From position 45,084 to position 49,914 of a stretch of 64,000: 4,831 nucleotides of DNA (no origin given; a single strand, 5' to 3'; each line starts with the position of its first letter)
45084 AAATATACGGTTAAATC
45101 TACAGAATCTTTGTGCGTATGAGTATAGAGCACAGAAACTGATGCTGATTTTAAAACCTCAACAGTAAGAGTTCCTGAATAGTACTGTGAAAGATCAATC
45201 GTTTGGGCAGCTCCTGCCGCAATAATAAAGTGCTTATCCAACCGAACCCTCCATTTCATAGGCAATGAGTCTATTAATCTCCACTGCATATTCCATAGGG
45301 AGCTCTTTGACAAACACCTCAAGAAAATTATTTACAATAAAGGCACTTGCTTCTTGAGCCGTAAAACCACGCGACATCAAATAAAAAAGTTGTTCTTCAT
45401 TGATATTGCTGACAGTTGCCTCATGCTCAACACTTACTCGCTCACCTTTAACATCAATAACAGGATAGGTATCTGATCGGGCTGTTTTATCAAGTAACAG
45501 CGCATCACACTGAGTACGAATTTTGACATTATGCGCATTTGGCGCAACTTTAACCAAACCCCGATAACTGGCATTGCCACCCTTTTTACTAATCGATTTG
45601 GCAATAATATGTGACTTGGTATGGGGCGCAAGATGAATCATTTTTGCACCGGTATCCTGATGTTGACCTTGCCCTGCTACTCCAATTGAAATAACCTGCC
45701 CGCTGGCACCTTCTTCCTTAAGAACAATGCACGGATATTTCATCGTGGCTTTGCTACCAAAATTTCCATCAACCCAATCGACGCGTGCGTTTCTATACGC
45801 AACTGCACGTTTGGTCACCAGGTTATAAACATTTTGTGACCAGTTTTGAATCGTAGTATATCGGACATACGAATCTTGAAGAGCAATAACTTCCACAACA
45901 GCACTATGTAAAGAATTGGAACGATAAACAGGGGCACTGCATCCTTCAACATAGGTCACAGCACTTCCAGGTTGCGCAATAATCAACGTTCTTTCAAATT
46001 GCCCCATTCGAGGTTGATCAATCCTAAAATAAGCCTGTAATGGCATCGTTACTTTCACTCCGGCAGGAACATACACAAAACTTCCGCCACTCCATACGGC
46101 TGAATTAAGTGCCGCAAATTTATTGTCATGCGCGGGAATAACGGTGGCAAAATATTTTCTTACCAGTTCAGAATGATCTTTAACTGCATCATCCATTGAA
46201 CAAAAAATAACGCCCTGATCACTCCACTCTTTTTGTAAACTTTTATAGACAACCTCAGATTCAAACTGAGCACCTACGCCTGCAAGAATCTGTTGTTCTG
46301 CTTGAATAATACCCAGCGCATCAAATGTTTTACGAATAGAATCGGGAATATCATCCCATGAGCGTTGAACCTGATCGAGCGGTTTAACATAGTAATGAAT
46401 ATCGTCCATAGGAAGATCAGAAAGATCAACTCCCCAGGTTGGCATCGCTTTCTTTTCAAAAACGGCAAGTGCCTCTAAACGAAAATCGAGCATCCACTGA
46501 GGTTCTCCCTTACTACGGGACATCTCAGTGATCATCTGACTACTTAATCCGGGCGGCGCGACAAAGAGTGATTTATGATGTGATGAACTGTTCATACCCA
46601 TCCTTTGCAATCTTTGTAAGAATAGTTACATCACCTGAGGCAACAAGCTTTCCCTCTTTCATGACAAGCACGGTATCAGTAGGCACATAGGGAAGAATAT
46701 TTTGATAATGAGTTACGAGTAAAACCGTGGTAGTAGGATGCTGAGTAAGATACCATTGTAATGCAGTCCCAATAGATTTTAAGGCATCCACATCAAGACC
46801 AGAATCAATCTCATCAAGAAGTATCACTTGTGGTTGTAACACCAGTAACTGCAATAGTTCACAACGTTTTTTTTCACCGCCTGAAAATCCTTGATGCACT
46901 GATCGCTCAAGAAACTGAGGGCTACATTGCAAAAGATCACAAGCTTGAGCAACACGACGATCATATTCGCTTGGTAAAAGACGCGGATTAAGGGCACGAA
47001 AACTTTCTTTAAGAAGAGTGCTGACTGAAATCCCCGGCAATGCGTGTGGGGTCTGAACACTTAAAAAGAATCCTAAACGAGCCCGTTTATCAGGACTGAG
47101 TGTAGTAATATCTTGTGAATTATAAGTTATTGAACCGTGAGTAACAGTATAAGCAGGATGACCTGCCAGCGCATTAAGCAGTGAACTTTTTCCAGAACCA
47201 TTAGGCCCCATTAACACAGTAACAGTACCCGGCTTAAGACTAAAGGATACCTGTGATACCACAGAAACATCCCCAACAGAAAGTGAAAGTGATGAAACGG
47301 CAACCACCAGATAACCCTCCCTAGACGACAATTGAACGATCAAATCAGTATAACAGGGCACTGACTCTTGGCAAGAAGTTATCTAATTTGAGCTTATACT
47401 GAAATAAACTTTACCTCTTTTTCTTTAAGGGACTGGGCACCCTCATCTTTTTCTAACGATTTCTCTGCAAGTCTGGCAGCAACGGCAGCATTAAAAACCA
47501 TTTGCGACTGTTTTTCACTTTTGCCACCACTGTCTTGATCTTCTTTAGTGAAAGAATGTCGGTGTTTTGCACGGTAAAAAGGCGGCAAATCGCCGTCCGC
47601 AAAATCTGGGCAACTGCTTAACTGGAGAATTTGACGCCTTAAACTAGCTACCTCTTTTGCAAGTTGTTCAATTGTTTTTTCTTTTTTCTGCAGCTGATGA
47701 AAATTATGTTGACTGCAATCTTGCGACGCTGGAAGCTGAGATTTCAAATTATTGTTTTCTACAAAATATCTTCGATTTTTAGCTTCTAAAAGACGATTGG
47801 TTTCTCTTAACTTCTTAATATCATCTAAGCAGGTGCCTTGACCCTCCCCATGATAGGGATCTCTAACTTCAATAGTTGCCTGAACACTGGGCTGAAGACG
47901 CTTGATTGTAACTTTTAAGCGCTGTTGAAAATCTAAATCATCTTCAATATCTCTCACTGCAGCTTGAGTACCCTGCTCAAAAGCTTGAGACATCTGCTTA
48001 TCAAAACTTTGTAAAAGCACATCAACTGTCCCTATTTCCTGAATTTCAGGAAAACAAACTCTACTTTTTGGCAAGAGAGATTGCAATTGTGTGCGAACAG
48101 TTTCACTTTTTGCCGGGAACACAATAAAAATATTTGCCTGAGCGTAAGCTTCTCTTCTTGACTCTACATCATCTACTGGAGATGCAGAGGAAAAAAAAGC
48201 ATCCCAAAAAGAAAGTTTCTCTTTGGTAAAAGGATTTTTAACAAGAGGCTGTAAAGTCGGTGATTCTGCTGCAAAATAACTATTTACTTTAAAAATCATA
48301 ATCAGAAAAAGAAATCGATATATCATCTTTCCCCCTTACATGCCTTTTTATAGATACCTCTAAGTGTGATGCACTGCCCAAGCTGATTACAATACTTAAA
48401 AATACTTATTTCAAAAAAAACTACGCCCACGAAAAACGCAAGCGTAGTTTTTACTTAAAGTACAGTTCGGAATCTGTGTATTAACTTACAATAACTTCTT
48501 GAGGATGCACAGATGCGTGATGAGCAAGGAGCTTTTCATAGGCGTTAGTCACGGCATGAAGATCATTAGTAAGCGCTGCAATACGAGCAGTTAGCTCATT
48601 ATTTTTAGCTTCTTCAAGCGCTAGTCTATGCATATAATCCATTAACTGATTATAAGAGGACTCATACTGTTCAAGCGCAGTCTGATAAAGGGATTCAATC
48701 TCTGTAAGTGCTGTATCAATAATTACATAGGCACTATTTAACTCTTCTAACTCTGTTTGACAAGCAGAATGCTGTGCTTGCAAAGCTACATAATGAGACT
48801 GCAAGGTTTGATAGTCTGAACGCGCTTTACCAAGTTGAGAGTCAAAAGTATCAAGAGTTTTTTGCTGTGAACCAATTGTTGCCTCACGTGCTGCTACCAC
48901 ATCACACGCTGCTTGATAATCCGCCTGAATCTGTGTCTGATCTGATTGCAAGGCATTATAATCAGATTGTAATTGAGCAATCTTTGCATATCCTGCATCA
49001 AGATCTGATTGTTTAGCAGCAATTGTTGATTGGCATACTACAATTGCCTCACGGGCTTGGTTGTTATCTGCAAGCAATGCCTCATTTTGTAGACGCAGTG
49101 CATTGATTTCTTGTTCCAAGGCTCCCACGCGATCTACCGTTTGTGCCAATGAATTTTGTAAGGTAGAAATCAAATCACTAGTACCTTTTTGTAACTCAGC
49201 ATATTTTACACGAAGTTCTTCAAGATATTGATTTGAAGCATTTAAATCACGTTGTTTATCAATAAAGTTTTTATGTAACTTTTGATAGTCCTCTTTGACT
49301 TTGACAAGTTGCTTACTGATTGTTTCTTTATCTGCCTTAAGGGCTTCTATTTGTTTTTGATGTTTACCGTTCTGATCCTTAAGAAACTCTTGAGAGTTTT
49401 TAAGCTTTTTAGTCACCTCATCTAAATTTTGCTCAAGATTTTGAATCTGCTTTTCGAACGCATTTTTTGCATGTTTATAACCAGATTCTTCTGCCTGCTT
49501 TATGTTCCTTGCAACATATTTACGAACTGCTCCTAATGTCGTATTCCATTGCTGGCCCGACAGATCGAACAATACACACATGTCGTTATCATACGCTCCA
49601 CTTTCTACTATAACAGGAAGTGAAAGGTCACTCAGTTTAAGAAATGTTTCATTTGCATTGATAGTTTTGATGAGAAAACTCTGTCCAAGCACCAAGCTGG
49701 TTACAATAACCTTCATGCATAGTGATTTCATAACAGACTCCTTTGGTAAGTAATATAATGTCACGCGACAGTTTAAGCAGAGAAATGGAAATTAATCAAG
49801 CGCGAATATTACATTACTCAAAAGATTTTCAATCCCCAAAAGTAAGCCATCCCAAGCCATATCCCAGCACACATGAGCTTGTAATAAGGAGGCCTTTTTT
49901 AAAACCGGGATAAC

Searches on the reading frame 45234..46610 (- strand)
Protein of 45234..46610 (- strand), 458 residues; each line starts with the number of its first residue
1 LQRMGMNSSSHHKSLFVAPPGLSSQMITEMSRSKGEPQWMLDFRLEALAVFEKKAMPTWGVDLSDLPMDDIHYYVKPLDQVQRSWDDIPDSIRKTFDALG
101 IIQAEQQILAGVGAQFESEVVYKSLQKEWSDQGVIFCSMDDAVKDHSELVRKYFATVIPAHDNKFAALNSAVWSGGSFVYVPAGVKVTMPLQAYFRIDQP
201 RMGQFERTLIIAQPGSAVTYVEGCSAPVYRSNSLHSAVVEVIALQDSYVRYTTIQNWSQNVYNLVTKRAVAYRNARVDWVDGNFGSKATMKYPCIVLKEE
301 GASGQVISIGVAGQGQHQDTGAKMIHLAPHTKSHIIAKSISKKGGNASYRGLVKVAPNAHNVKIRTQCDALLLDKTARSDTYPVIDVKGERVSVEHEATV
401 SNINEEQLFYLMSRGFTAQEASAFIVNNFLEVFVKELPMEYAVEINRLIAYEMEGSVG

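Call 24: find_related_loci(query=window:45234-46610:-, collection=genome_contigs, flank=10000)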
Query window:45234-46610:- (458 aa) in genome_contigs; peptide patterns used: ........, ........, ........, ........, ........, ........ (x = any residue, [..] = any of these).
600 stretches matched a pattern (row limit reached: there are more); 599 encode a relative of the query (tblastn E <= 1e-3); the best 80 are kept; 80 distinct loci.
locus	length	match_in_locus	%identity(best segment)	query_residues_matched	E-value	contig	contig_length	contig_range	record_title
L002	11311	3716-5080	66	4-458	0e+0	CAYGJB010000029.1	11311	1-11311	MAG TPA_asm: uncultured Pseudomonadota bacterium isolate ERP117304_co1_161 genome assembly, contig: NODE_5375_length_113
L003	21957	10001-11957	66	15-458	0e+0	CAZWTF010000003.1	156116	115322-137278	MAG TPA_asm: uncultured Pseudomonadota bacterium isolate SRP193066_co1_32 genome assembly, contig: NODE_145_length_15611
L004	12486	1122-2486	63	5-458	0e+0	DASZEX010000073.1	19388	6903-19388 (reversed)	MAG TPA_asm: Candidatus Babeliales bacterium isolate SMAG_U6505 k141_4715242, whole genome shotgun sequence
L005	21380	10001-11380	64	3-458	0e+0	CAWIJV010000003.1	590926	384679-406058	MAG: uncultured bacterium isolate MFD09495.bin.1.131 genome assembly, contig: contig_947, whole genome shotgun sequence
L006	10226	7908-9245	63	15-458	0e+0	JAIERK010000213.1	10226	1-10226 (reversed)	MAG: Candidatus Obscuribacterales bacterium isolate co.spades.METABAT.1kb_095 c_000000427016, whole genome shotgun seque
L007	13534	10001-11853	61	14-458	0e+0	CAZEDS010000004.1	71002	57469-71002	MAG TPA_asm: uncultured Candidatus Saccharibacteria bacterium isolate SRP192515_co2_20 genome assembly, contig: NODE_215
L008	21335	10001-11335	60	14-458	0e+0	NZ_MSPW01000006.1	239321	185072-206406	Viridibacillus arenosi strain FSL R5-0213 NODE_6_length_239321_cov_3.08108, whole genome shotgun sequence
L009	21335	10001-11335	60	14-458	0e+0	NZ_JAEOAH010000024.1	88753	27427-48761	Viridibacillus soli strain YIM B01967 contig24, whole genome shotgun sequence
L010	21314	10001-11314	61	21-458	0e+0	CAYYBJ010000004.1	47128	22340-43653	MAG TPA_asm: uncultured Candidatus Nitrosotenuis sp. isolate binchicken_co274_16 genome assembly, contig: NODE_1977_leng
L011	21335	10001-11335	60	14-458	0e+0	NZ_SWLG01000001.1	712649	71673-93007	Pseudalkalibacillus caeni strain HB172195 Contig_1, whole genome shotgun sequence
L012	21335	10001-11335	60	14-458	0e+0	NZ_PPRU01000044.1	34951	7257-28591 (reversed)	Staphylococcus simulans strain NCTC 11046 fd337eed-97e3-423b-a3bf-502ec256060b_c44, whole genome shotgun sequence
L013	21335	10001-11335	60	14-458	0e+0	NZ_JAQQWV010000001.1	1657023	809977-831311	Guptibacillus sedimenti strain FJAT-53715 Scaffold1, whole genome shotgun sequence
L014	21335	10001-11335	60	14-458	0e+0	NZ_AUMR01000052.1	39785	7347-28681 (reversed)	Ectobacillus panaciterrae DSM 19096 H540DRAFT_scaffold00038.38_C, whole genome shotgun sequence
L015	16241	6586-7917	59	15-458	0e+0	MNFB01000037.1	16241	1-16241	MAG: Thaumarchaeota archaeon 13_1_40CM_4_38_7 13_1_40cm_4_scaffold_499, whole genome shotgun sequence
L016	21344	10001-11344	58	11-458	0e+0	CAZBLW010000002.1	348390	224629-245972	MAG TPA_asm: uncultured Gammaproteobacteria bacterium isolate SRP193661_co2_55 genome assembly, contig: NODE_5_length_34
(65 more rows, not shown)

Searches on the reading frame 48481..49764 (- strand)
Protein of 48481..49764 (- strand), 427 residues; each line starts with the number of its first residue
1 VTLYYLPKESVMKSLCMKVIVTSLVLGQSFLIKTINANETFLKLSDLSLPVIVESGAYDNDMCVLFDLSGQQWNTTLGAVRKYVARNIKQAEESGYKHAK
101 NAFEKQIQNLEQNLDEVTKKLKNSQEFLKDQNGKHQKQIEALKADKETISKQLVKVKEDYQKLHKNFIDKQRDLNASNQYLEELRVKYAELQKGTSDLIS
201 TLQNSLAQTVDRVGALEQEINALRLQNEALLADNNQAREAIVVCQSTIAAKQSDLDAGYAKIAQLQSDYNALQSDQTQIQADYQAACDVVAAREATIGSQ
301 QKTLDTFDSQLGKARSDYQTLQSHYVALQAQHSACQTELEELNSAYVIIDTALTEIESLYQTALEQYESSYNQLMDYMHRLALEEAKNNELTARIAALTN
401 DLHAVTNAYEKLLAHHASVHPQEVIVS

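Call 14: search_protein_families(library=ncbifam, proteins=[window:48481-49764:-], max_evalue=0.00001)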
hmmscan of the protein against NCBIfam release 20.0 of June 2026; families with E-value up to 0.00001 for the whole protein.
window:48481-49764:- (427 aa): 7 families
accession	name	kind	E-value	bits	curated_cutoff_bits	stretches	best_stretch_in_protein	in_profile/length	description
TIGR02169.1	SMC_prok_A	equivalog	4.9e-12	44.4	729.4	1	94-410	692-1026/1165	chromosome segregation protein SMC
NF045487.1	ASRP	equivalog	1e-10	40.9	300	1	96-413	147-473/593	archaea-specific SMC-related protein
TIGR02168.1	SMC_prok_B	equivalog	1.9e-10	39.2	567.35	1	156-412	677-936/1181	chromosome segregation protein SMC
TIGR04523.1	Mplasa_alph_rch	subfamily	1.6e-08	33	270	1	148-407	44-302/745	helix-rich protein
NF002572.0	PRK02224.1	equivalog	9.2e-08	30.8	1087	1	93-362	186-451/888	DNA double-strand break repair ATPase Rad50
NF041034.1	Rad50_Sulf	equivalog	4.3e-07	28.2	1000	1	197-413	447-669/872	DNA double-strand break repair ATPase Rad50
TIGR02894.1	DNA_bind_RsfA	subfamily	8.2e-07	29.3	126.45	0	70-178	48-158/161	RsfA family transcriptional regulator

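Call 43: search_protein_families(library=pfam, proteins=[window:48481-49764:-], max_evalue=0.0001)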
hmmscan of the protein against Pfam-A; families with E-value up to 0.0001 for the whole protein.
window:48481-49764:- (427 aa): 1 family
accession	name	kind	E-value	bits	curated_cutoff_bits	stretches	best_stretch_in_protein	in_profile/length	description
PF00038.26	Filament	-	1.4e-06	28.7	40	1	199-343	6-148/313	Intermediate filament protein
